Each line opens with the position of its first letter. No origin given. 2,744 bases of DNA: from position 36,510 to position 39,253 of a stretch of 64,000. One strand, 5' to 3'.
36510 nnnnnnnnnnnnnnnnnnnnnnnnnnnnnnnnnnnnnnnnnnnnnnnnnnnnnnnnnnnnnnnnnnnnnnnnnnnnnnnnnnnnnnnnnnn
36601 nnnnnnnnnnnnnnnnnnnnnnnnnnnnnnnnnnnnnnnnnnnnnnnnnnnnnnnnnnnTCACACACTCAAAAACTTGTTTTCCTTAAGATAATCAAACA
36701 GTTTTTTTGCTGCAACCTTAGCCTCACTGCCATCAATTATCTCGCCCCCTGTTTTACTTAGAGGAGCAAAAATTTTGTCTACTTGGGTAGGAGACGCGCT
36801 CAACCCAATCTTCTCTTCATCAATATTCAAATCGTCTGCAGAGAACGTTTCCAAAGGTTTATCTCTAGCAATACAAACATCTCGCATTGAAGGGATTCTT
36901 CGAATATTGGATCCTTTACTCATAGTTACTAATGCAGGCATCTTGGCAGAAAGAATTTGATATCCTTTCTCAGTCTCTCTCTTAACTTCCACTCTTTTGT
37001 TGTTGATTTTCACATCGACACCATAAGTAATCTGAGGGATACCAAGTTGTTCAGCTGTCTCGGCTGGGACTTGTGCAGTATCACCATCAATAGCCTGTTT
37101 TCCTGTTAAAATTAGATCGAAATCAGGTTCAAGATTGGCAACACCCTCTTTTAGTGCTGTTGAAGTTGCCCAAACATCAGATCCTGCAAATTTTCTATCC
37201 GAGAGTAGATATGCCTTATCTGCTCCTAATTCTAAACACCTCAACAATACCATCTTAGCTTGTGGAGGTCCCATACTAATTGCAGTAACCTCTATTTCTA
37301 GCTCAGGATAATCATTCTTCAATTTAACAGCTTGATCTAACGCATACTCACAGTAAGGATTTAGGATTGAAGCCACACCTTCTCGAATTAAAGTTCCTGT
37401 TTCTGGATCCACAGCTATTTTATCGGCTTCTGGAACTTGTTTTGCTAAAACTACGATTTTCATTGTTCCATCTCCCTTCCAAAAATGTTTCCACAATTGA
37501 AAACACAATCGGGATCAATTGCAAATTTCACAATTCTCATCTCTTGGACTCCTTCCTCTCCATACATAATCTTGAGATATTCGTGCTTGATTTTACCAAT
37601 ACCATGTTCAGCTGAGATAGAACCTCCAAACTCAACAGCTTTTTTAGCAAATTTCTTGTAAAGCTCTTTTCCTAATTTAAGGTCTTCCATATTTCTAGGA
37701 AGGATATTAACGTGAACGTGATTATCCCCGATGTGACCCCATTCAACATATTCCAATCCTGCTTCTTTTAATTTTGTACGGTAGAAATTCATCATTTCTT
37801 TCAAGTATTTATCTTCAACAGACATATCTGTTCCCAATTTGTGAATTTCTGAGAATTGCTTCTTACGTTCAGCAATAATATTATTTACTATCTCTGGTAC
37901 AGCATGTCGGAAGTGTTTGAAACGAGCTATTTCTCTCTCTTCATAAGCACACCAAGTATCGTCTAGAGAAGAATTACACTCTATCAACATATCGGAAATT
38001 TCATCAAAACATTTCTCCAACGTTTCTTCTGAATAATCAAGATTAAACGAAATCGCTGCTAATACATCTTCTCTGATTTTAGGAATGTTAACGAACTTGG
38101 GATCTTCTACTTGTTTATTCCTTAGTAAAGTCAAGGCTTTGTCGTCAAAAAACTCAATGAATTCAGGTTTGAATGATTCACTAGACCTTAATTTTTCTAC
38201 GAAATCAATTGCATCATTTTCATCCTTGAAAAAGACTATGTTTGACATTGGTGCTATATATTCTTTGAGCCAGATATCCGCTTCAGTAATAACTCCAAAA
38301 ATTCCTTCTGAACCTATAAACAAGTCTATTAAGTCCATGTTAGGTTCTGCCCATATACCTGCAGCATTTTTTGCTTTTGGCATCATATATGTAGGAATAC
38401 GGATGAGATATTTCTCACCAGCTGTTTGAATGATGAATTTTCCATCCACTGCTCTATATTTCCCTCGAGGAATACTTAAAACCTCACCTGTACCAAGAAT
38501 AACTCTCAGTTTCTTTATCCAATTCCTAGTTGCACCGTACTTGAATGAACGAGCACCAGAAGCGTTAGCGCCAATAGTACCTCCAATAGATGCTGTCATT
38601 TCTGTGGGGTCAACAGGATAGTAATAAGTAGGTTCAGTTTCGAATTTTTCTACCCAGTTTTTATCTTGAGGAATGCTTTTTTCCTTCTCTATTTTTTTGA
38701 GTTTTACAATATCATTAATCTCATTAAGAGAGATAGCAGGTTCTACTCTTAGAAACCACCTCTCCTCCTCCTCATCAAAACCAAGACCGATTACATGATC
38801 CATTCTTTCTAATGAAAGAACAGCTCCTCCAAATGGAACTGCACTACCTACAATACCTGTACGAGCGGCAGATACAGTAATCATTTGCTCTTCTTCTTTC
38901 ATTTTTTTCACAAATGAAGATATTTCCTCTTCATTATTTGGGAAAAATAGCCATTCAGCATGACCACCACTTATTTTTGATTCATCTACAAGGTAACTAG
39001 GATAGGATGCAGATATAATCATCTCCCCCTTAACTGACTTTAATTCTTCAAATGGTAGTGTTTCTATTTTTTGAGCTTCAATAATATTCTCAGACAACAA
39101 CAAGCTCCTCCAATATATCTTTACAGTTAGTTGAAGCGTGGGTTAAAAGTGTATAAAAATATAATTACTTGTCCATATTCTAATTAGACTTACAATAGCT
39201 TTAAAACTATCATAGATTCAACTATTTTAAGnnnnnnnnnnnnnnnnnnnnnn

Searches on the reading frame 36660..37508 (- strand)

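Call 36: search_protein_families(library=pfam, proteins=[window:36660-37508:-], max_evalue=0.001)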
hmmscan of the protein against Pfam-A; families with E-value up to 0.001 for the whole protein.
window:36660-37508:- (282 aa): 1 family
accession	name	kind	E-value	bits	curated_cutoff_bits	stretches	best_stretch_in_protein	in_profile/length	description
PF01012.27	ETF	-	7.3e-37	127.4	26.7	1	38-226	2-180/181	Electron transfer flavoprotein domain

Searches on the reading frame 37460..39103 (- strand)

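Call 36: search_protein_families(library=pfam, proteins=[window:37460-39103:-], max_evalue=0.001)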
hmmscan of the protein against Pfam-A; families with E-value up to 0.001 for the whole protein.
window:37460-39103:- (547 aa): 2 families
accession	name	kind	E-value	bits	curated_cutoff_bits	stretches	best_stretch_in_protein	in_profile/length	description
PF02913.24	FAD-oxidase_C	-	1e-31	111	21.2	1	289-539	9-247/248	FAD linked oxidases, C-terminal domain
PF01565.28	FAD_binding_4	-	6.9e-20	71.6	26.4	2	160-210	86-137/139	FAD binding domain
